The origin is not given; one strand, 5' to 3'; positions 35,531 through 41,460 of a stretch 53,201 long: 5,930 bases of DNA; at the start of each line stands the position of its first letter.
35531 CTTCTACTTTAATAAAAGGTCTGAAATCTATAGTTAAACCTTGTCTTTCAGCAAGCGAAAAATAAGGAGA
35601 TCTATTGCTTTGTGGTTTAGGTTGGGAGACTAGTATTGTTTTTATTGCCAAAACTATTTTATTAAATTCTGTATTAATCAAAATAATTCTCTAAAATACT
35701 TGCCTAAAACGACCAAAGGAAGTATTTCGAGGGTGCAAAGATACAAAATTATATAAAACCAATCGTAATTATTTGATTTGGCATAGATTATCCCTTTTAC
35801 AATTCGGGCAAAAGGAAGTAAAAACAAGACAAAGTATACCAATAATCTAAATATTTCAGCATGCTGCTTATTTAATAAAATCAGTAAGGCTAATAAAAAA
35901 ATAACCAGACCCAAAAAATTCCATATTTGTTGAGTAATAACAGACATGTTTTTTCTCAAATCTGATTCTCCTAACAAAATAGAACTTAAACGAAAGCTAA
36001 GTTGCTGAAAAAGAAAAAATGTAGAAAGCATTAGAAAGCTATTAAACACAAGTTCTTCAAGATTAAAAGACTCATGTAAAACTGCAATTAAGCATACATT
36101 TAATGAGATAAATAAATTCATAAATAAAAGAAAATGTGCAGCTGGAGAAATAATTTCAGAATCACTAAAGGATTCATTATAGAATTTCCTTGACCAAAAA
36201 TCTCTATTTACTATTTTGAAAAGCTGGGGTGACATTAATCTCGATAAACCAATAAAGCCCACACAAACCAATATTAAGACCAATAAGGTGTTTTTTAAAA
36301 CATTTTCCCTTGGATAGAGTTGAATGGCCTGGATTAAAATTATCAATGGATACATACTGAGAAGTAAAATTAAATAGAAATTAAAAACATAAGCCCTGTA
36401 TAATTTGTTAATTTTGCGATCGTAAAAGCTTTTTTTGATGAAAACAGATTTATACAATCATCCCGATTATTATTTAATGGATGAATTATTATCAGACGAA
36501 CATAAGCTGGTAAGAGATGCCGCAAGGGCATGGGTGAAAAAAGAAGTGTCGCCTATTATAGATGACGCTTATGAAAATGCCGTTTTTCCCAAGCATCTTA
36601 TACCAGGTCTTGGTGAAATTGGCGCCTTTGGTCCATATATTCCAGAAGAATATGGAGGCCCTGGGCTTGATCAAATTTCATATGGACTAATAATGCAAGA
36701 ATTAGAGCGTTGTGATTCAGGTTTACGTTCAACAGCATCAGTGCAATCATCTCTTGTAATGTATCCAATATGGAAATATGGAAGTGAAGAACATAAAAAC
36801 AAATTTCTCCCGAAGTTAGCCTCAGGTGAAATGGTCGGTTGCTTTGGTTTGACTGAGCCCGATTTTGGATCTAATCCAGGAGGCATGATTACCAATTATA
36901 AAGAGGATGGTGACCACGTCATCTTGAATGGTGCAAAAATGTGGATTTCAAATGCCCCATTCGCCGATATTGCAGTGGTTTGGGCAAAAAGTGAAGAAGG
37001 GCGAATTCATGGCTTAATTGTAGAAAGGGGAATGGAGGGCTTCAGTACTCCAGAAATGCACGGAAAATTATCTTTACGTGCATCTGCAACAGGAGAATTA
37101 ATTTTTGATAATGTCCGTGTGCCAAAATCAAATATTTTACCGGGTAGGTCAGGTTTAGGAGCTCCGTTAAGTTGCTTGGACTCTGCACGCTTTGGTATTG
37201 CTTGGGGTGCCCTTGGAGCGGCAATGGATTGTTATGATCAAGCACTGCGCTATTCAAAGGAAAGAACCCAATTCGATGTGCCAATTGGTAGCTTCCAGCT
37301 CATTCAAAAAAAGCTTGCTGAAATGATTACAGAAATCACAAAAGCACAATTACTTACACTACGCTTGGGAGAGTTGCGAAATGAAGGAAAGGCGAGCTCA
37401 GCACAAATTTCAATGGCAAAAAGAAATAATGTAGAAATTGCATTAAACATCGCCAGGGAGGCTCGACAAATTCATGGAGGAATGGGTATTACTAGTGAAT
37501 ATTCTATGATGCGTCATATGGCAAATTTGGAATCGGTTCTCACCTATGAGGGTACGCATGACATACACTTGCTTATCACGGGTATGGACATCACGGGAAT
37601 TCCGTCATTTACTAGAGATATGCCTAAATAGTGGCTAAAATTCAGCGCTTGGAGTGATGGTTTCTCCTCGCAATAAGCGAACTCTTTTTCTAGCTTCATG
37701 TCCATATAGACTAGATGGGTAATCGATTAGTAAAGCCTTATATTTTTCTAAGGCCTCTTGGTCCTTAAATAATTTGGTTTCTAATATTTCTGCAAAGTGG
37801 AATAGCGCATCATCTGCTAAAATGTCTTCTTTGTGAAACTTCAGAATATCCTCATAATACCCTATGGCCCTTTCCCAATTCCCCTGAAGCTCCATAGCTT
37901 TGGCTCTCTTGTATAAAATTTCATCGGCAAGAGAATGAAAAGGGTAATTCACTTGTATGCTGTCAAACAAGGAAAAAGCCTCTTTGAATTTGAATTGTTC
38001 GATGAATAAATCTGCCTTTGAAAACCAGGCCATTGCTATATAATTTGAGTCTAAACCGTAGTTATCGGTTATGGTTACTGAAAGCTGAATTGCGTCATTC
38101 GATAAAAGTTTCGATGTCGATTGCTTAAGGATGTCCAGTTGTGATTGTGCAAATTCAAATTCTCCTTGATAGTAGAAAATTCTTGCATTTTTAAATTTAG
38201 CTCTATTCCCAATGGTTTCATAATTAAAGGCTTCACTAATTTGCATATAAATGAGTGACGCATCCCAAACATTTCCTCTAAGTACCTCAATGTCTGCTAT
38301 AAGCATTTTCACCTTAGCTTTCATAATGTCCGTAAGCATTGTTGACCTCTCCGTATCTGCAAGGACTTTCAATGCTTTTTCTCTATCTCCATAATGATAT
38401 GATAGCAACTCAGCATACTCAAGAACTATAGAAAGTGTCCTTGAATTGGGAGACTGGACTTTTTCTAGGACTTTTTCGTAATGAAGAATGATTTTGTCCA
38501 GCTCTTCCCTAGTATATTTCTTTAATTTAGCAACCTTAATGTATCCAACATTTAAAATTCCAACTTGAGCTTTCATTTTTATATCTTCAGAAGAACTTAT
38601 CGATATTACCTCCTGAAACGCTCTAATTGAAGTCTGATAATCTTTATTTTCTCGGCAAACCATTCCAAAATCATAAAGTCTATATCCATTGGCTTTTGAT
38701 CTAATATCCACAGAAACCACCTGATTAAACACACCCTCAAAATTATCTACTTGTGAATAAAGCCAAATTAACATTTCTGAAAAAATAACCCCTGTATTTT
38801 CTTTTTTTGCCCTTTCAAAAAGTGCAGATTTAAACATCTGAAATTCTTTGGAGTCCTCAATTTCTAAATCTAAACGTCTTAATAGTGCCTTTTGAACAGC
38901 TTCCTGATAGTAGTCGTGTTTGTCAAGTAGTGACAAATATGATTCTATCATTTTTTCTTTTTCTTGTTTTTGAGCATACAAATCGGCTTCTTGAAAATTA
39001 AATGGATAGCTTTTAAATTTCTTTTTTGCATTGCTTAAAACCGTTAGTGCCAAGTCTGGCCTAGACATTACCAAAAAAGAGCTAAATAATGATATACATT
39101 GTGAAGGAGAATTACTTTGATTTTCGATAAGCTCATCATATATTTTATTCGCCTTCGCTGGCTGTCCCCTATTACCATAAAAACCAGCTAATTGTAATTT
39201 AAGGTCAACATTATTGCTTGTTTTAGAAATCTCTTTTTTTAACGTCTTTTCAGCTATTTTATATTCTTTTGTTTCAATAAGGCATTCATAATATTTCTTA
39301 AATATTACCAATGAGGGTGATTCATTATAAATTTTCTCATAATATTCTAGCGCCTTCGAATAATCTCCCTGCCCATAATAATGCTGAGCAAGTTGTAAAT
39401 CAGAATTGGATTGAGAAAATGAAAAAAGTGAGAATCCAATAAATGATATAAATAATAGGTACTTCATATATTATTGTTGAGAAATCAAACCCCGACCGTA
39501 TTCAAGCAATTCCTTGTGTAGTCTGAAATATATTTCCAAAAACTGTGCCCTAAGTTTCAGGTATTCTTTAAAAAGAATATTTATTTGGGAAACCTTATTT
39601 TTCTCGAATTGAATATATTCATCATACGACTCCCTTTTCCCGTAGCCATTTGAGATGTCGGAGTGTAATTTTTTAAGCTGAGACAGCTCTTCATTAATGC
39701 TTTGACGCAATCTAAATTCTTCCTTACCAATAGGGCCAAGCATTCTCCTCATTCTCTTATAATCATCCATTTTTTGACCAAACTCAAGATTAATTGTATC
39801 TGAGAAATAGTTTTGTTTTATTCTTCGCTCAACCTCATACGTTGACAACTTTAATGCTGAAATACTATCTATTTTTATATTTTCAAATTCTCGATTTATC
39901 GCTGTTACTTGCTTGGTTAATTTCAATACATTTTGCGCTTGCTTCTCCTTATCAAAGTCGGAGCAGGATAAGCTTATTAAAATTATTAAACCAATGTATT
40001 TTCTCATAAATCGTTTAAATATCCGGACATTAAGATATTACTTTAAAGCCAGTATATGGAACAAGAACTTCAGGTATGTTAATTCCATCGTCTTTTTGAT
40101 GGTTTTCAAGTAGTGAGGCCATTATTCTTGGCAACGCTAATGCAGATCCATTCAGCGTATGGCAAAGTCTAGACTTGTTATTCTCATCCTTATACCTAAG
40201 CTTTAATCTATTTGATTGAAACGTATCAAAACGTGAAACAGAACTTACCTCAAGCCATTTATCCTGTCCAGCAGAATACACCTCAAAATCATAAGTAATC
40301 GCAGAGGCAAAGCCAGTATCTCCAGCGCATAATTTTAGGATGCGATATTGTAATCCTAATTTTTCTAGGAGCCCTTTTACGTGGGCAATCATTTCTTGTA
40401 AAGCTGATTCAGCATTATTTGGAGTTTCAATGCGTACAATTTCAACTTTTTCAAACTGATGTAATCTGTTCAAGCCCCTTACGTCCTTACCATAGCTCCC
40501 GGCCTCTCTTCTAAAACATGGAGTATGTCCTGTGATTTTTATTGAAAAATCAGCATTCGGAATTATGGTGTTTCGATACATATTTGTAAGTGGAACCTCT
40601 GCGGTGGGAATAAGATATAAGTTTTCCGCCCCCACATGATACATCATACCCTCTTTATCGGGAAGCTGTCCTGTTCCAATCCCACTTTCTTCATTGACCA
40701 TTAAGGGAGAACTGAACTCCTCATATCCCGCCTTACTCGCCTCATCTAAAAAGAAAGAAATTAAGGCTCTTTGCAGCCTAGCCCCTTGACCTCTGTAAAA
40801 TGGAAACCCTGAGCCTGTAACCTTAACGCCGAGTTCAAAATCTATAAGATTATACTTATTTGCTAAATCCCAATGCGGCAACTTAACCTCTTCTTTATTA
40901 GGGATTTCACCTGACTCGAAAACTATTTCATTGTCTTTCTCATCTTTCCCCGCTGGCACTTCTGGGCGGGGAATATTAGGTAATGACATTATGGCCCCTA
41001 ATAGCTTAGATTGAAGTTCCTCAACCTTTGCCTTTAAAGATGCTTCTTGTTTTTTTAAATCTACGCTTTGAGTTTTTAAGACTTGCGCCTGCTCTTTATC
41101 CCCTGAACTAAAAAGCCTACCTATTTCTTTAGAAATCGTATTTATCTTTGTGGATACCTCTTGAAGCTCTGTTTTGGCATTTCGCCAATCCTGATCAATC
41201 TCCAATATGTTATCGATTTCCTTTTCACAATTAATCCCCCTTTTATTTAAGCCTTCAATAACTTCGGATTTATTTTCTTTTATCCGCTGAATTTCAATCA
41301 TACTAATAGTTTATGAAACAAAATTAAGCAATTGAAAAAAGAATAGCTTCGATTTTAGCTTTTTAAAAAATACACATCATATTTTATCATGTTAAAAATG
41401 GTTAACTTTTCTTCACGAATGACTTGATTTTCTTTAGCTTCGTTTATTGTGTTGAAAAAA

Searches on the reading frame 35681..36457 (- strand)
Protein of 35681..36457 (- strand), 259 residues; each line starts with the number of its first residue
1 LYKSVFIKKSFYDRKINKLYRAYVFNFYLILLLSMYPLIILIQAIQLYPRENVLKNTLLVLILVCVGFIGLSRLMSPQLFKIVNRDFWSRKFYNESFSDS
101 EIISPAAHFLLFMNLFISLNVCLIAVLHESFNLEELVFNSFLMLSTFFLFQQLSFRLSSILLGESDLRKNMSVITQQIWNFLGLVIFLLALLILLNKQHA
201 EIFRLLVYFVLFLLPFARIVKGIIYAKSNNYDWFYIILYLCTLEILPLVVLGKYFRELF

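Call 55: search_protein_families(library=pfam, proteins=[window:35681-36457:-], max_evalue=0.0001)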
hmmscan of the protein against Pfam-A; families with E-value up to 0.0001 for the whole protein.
window:35681-36457:- (259 aa): 1 family
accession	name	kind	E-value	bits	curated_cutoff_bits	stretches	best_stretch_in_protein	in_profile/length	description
PF14093.11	DUF4271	-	1.9e-23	83.9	29.7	1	59-254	2-205/206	Domain of unknown function (DUF4271)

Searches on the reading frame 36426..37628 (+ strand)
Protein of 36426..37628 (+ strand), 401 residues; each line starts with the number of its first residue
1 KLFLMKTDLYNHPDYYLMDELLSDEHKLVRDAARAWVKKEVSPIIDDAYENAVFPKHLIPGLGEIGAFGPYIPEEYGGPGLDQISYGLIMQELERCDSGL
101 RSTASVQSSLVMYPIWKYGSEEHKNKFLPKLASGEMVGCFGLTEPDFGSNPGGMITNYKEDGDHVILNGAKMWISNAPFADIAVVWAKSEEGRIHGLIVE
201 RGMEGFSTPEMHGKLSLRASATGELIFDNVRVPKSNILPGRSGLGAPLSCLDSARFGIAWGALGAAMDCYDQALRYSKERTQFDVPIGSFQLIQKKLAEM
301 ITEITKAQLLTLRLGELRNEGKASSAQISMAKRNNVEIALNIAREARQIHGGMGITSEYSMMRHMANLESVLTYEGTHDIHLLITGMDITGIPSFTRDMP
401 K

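Call 55: search_protein_families(library=pfam, proteins=[window:36426-37628:+], max_evalue=0.0001)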
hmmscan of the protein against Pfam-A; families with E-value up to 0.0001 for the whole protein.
window:36426-37628:+ (401 aa): 4 families
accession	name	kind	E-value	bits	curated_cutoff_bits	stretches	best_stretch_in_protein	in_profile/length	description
PF00441.29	Acyl-CoA_dh_1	-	5.6e-37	127.6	22.4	1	242-387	2-147/150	Acyl-CoA dehydrogenase, C-terminal domain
PF02771.21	Acyl-CoA_dh_N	-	6.3e-37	126.8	22.9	1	23-135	1-113/113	Acyl-CoA dehydrogenase, N-terminal domain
PF02770.24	Acyl-CoA_dh_M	-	1e-21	77.4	33.3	1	139-230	1-97/97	Acyl-CoA dehydrogenase, middle domain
PF08028.16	Acyl-CoA_dh_2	-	1e-11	45.7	22.7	1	257-374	2-129/134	Acyl-CoA dehydrogenase, C-terminal domain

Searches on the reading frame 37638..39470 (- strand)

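Call 55: search_protein_families(library=pfam, proteins=[window:37638-39470:-], max_evalue=0.0001)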
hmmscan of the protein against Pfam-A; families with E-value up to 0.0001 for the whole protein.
window:37638-39470:- (611 aa): 12 families
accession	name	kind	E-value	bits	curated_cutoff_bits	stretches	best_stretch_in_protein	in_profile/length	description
PF13428.12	TPR_14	-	1.2e-15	56.9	23.5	0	517-552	2-37/44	Tetratricopeptide repeat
PF13174.12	TPR_6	-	1.2e-14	54.3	26.3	0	519-544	3-28/33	Tetratricopeptide repeat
PF13424.12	TPR_12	-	2.7e-12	47.1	30.1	0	26-47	50-71/77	Tetratricopeptide repeat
PF14559.12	TPR_19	-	1.7e-11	44.7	25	0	33-78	3-49/68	Tetratricopeptide repeat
PF07719.23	TPR_2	-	9e-11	41.5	27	0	26-52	6-32/34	Tetratricopeptide repeat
PF13432.12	TPR_16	-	5.9e-10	39.8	32.7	0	26-46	2-22/65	Tetratricopeptide repeat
PF12895.13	ANAPC3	-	8.6e-09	36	27.2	1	16-79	16-81/82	Anaphase-promoting complex, cyclosome, subunit 3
PF24575.1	TPR_Slam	-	2.2e-06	28.5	35.2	0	515-548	44-79/104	Surface lipoprotein assembly modifier, N-terminal TPR repeats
PF00515.34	TPR_1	-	4e-06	26.8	27.8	0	26-46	6-26/34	Tetratricopeptide repeat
PF13176.12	TPR_7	-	9.4e-06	25.8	27.9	0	26-46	4-24/36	Tetratricopeptide repeat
PF10602.15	RPN7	-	3.8e-05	23.9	29.6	0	22-52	37-67/174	26S proteasome subunit RPN7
PF13181.12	TPR_8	-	9e-05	22.8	25.7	0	26-49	6-29/34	Tetratricopeptide repeat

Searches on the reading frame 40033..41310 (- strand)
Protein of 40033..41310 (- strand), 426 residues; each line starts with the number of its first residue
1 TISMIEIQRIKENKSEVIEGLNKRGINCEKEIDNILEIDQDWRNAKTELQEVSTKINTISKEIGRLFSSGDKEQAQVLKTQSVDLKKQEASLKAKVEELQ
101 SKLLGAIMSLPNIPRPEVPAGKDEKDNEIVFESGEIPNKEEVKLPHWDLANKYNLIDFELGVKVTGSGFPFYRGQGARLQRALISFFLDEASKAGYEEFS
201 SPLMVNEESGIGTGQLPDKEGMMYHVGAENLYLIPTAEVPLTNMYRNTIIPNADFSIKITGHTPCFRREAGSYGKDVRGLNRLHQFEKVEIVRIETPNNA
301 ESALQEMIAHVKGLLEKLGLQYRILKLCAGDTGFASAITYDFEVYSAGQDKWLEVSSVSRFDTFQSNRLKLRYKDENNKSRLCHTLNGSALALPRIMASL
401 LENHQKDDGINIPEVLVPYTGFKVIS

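Call 56: search_protein_families(library=pfam, proteins=[window:40033-41310:-], max_evalue=0.0001)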
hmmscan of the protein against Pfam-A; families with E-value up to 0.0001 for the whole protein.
window:40033-41310:- (426 aa): 2 families
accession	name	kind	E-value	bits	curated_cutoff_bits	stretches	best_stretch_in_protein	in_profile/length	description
PF00587.30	tRNA-synt_2b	-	3.1e-35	122.3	29.3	1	229-404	9-179/179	tRNA synthetase class II core domain (G, H, P, S and T)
PF02403.27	Seryl_tRNA_N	-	5.3e-19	68.9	28.2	1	4-114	1-108/108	Seryl-tRNA synthetase N-terminal domain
